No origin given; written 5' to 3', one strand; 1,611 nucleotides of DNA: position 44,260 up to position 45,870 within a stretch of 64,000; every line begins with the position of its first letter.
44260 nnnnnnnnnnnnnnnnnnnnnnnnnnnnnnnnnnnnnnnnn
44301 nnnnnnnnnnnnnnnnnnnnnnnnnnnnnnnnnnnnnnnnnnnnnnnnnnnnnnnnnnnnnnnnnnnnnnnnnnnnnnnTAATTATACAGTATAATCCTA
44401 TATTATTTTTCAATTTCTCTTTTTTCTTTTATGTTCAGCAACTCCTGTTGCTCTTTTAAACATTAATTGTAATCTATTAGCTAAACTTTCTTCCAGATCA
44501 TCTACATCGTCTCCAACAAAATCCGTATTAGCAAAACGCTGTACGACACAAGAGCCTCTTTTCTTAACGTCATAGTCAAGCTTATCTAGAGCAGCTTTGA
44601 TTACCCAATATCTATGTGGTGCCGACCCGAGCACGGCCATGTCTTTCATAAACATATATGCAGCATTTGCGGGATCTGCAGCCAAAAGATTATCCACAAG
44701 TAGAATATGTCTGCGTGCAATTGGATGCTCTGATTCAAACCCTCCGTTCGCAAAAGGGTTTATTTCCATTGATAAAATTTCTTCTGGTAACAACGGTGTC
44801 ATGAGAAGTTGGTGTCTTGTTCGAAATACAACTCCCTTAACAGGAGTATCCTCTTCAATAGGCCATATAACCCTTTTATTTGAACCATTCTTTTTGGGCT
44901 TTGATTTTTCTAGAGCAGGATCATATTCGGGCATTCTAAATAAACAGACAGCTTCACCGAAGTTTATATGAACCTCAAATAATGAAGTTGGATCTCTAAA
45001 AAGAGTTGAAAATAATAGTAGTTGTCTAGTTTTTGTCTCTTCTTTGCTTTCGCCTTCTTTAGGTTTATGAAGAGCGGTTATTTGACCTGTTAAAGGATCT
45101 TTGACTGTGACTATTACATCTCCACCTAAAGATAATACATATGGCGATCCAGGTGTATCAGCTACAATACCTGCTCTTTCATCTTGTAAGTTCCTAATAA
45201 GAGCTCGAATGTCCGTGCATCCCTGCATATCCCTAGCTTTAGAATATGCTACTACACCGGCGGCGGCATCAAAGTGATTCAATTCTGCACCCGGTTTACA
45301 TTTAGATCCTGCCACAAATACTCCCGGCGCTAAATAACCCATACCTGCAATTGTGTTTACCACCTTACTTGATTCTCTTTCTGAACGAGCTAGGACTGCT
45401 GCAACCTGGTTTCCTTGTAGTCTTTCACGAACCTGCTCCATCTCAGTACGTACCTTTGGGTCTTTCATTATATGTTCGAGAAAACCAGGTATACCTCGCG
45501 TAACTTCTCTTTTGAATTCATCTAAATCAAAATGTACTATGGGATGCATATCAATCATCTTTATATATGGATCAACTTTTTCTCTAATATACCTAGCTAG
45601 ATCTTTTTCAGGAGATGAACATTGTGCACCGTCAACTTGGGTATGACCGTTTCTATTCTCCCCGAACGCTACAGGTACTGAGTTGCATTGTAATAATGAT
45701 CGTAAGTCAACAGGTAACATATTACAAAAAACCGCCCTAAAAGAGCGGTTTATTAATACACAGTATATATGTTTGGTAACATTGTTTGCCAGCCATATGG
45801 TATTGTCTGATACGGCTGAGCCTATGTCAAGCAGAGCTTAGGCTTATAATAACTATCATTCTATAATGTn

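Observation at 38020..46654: Four terminator-shaped hairpin plus U-tract elements fused directly to start codons (0-6 nt, no SD) inside the island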

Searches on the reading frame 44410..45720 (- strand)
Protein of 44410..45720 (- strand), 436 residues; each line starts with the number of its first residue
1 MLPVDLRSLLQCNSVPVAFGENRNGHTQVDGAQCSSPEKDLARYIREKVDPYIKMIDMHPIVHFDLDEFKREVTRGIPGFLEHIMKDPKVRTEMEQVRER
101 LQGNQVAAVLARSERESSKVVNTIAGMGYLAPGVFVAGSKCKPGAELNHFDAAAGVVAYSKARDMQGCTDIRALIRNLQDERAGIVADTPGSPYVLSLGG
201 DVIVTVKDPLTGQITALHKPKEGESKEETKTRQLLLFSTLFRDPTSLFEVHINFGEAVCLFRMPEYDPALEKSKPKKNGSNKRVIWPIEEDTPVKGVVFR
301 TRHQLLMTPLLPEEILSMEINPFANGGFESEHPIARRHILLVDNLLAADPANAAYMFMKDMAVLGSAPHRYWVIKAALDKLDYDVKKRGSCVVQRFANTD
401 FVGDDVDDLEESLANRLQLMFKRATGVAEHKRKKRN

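Call 9: search_protein_families(library=pfam, proteins=[window:44410-45720:-], max_evalue=0.01)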
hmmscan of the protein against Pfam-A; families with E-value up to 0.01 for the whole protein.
window:44410-45720:- (436 aa): 0 families

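Call 15: find_encoding_contigs(protein=window:44410-45720:-, flank=10000, max_places=10)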
Protein window:44410-45720:- (436 aa): 3 contigs read that carry it; 2 places shown.
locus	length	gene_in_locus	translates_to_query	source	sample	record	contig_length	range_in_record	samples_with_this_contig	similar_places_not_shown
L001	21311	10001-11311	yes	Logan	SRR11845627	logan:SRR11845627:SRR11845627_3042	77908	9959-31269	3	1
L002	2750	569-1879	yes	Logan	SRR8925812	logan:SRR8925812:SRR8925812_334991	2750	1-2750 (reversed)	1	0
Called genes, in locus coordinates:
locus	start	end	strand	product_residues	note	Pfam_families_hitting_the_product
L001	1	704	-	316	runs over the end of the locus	PF00303:Thymidylat_synt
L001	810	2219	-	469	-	-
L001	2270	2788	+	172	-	PF00186:DHFR_1, PF01872:RibD_C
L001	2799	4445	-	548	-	-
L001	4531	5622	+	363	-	PF01738:DLH (faint), PF00561:Abhydrolase_1 (weak), PF12146:Hydrolase_4 (weak), PF00326:Peptidase_S9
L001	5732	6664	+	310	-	-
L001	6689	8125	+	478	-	PF00005:ABC_tran (faint), PF13401:AAA_22 (faint), PF00265:TK, PF13521:AAA_28 (faint), PF02223:Thymidylate_kin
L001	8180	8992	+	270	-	PF00625:Guanylate_kin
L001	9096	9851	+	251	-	PF02545:Maf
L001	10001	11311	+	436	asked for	-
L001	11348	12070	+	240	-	PF08241:Methyltransf_11 (weak)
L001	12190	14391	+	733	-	-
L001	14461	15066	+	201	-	PF00156:Pribosyltran, PF14681:UPRTase (faint)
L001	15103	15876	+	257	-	PF01048:PNP_UDP_1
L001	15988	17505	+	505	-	-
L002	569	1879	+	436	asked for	-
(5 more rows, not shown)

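Call 23: find_homologous_proteins(query=window:44410-45720:-)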
Query window:44410-45720:- (436 aa): 1 proteins with E <= 0.001 among 8000 candidates.
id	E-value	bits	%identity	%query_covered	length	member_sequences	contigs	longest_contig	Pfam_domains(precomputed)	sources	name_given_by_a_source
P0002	4.4e-293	990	100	100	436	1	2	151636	-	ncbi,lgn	-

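Call 34: search_protein_families(library=ncbifam, proteins=[window:44410-45720:-], max_evalue=0.01)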
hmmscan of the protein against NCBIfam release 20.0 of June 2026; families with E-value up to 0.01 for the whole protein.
window:44410-45720:- (436 aa): 0 families

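Call 35: search_protein_families(library=padloc, proteins=[window:44410-45720:-], max_evalue=0.01)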
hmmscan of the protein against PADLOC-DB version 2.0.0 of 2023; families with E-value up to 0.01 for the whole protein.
window:44410-45720:- (436 aa): 0 families

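Call 54: search_protein_representatives(protein=window:44410-45720:-)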
Query: 436 residues. Proteins with E-value up to 0.001 (for the whole library): 2; up to 1e-10: 1; up to 1e-30: 1. The best 2 are listed.
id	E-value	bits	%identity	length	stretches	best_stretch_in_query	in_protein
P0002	1.4e-293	989.5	100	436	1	1-436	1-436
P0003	3.3e-05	39.5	28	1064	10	112-159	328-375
